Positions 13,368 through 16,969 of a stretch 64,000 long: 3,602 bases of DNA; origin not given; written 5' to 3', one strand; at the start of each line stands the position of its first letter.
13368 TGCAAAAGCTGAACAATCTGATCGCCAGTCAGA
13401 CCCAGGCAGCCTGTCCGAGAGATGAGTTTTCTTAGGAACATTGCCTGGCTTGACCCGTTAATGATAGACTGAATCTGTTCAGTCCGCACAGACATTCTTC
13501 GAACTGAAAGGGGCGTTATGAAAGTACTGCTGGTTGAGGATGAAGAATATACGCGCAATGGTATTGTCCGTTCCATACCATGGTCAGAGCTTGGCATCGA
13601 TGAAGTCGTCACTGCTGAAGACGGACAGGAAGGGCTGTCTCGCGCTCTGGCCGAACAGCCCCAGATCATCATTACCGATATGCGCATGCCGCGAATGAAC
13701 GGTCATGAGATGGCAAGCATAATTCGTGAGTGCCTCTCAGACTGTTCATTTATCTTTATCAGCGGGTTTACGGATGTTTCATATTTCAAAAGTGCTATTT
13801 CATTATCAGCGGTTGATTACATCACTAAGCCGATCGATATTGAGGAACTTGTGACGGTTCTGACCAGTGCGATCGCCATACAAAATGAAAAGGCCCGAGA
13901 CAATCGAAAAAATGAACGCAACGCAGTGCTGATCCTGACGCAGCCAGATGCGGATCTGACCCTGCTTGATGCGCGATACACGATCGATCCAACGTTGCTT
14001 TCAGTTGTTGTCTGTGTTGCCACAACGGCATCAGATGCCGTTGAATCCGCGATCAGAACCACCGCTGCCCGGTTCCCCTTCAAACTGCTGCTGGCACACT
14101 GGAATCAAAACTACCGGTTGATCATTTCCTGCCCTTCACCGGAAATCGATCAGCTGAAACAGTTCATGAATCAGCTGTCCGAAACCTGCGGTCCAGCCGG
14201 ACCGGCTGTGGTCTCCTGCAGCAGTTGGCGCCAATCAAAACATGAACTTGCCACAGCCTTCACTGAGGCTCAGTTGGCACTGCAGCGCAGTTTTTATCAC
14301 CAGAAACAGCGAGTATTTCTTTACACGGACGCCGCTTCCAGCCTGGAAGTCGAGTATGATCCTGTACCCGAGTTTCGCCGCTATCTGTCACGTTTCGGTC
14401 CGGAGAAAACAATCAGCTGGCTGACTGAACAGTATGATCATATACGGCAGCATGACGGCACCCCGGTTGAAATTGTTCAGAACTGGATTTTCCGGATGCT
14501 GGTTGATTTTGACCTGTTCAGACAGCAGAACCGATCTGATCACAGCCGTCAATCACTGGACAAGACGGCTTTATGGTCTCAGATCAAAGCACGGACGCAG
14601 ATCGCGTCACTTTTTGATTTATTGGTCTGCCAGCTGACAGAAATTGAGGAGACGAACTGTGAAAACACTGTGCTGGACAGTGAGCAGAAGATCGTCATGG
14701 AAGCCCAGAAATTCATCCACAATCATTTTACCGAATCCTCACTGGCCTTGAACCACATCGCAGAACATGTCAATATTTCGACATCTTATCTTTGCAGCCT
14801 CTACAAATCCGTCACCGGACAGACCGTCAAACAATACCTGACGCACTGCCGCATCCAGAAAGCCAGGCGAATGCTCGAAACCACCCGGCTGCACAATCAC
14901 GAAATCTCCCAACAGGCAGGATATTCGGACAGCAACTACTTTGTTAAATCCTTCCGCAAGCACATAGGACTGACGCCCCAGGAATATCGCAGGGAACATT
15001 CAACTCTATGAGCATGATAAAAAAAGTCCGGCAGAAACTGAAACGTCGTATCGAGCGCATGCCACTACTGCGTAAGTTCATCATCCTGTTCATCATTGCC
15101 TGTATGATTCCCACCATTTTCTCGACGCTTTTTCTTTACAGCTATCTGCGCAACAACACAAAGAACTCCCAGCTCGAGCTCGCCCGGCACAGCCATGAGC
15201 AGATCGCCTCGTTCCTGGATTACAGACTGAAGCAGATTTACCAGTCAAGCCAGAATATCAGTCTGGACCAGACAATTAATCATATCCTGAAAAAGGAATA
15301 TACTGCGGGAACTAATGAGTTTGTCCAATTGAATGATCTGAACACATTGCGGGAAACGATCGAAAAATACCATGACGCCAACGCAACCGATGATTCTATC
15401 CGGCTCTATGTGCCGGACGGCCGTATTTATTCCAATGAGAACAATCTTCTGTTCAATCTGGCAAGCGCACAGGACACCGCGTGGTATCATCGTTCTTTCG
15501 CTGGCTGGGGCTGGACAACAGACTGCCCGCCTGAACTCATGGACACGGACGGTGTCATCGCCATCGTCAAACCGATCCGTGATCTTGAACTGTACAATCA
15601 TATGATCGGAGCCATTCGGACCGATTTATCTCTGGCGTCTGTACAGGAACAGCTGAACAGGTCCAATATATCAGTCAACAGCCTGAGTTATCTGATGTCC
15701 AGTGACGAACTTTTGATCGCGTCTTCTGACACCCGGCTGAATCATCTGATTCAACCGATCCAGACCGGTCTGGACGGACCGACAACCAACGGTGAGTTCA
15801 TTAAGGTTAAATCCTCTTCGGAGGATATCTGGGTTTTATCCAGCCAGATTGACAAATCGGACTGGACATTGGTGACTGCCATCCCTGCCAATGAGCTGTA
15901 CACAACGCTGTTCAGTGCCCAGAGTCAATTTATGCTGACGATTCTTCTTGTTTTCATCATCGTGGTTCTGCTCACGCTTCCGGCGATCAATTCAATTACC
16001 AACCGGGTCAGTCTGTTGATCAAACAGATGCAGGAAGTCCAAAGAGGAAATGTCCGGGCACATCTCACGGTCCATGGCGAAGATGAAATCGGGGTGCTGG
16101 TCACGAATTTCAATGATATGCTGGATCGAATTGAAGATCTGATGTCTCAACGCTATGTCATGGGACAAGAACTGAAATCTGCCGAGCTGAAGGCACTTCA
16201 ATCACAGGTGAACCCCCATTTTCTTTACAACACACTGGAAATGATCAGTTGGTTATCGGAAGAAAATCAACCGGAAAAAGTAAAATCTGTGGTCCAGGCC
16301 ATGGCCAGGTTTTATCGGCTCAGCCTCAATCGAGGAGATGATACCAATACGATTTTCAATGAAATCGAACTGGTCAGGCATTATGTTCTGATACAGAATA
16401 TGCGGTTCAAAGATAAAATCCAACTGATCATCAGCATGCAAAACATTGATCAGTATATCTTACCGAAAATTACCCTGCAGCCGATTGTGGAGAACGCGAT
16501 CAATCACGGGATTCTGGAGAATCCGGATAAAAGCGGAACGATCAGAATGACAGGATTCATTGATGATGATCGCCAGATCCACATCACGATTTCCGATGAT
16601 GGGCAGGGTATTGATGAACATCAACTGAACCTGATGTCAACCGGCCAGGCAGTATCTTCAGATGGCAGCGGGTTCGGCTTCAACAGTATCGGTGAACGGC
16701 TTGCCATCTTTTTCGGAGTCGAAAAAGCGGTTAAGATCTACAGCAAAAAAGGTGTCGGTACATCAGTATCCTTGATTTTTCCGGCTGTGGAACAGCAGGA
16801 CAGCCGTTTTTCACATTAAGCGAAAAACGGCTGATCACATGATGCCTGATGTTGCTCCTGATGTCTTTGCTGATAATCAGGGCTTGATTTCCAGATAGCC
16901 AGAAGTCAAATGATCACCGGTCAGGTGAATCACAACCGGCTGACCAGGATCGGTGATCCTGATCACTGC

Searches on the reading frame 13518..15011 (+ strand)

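Call 52: search_protein_families(library=pfam, proteins=[window:13518-15011:+], max_evalue=0.00001)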
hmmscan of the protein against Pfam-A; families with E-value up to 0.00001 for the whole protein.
window:13518-15011:+ (497 aa): 4 families
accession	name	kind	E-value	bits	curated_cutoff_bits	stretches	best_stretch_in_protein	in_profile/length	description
PF00072.30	Response_reg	-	1.9e-22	80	30.2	1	3-115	1-110/111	Response regulator receiver domain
PF12833.13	HTH_18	-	8.7e-21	74.5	33.6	1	414-492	1-79/80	Helix-turn-helix domain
PF00165.29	HTH_AraC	-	1.2e-17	64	26.6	2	400-442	1-42/42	Bacterial regulatory helix-turn-helix proteins, AraC family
PF17853.6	GGDEF_2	-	1.1e-06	29.3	24.5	1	154-256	15-115/116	GGDEF-like domain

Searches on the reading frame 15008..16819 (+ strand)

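Call 52: search_protein_families(library=pfam, proteins=[window:15008-16819:+], max_evalue=0.00001)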
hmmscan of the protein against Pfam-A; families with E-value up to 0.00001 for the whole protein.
window:15008-16819:+ (603 aa): 4 families
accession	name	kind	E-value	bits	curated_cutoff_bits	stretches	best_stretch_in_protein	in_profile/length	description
PF06580.19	His_kinase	-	1.4e-25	89.8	25.2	1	392-471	1-81/81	Histidine kinase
PF00672.30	HAMP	-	2.2e-11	44.3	25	1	327-377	3-53/53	HAMP domain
PF02518.31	HATPase_c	-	2.8e-10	41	26.4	1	490-593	10-109/111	Histidine kinase-, DNA gyrase B-, and HSP90-like ATPase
PF02743.24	dCache_1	-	8.3e-10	39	45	1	49-290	5-239/240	Cache domain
